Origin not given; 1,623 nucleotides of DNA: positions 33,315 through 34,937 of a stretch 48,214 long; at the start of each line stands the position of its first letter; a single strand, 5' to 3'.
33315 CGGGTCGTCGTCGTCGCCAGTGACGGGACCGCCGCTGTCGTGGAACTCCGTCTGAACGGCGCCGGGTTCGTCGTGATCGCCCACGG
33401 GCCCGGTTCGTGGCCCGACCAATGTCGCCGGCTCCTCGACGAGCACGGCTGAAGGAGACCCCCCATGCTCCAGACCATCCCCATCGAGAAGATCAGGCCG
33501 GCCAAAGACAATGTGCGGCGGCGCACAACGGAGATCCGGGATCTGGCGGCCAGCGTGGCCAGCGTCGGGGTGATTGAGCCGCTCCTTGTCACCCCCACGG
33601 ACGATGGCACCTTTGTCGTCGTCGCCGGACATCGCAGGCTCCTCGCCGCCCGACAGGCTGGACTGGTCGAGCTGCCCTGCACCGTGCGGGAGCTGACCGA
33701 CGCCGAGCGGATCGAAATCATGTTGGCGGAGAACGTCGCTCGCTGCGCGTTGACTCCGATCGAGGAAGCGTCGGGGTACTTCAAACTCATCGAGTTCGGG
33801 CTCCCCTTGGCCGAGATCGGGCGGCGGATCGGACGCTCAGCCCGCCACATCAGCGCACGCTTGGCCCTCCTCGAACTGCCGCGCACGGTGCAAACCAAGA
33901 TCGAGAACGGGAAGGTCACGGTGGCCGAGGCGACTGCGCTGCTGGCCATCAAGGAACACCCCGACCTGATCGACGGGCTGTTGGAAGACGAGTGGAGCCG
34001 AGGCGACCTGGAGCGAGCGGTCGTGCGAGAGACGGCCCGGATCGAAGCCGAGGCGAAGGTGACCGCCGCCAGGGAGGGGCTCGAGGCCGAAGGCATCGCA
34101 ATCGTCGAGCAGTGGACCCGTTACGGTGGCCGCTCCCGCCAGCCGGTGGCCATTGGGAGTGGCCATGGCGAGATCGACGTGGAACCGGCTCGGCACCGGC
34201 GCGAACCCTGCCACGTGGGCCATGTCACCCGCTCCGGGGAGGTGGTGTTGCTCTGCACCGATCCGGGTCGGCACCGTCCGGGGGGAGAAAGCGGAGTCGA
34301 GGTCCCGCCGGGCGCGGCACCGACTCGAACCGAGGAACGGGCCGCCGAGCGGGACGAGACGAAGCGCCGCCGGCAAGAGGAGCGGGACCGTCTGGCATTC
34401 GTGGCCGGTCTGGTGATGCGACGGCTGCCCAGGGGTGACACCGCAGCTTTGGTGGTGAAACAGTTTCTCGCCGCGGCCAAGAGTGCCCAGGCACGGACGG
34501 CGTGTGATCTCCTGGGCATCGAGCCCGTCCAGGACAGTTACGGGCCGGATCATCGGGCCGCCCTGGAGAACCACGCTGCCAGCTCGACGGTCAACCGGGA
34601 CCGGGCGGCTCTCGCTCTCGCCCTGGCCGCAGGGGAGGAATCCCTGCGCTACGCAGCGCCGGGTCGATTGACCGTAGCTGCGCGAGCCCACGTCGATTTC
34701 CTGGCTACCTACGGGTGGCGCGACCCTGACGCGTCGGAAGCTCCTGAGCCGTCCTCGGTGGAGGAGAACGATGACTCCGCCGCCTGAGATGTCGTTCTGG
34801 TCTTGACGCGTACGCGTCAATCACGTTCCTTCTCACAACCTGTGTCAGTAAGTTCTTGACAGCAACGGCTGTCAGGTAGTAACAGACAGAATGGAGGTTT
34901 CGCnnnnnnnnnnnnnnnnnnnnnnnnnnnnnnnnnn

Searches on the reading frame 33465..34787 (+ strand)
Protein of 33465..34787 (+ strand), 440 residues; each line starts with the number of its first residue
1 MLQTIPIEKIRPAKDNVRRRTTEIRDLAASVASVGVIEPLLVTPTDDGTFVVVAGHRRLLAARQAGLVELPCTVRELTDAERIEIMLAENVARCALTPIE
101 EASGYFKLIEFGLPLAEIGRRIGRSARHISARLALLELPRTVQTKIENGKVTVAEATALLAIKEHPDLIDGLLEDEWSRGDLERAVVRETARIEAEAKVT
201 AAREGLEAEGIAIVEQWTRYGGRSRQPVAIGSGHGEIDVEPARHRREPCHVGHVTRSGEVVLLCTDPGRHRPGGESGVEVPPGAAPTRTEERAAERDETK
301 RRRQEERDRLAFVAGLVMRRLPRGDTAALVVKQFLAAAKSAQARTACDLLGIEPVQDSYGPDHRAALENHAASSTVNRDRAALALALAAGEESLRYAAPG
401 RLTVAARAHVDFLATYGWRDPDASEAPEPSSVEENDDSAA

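Call 13: search_protein_families(library=pfam, proteins=[window:33465-34787:+], max_evalue=0.01)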
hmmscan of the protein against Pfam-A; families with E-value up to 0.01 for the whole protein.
window:33465-34787:+ (440 aa): 4 families
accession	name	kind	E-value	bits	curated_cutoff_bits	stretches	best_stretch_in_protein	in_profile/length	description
PF02195.25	ParB_N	-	9.2e-17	61.3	26.3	1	2-91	3-94/95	ParB N-terminal domain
PF17762.8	HTH_ParB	-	7.3e-15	55.4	22.6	1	96-187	3-98/102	ParB HTH domain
PF13936.12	HTH_38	-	0.0055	16.9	27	0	108-127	16-35/44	Helix-turn-helix domain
PF07506.17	RepB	-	0.0069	16.9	30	1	92-153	1-57/185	RepB plasmid partitioning protein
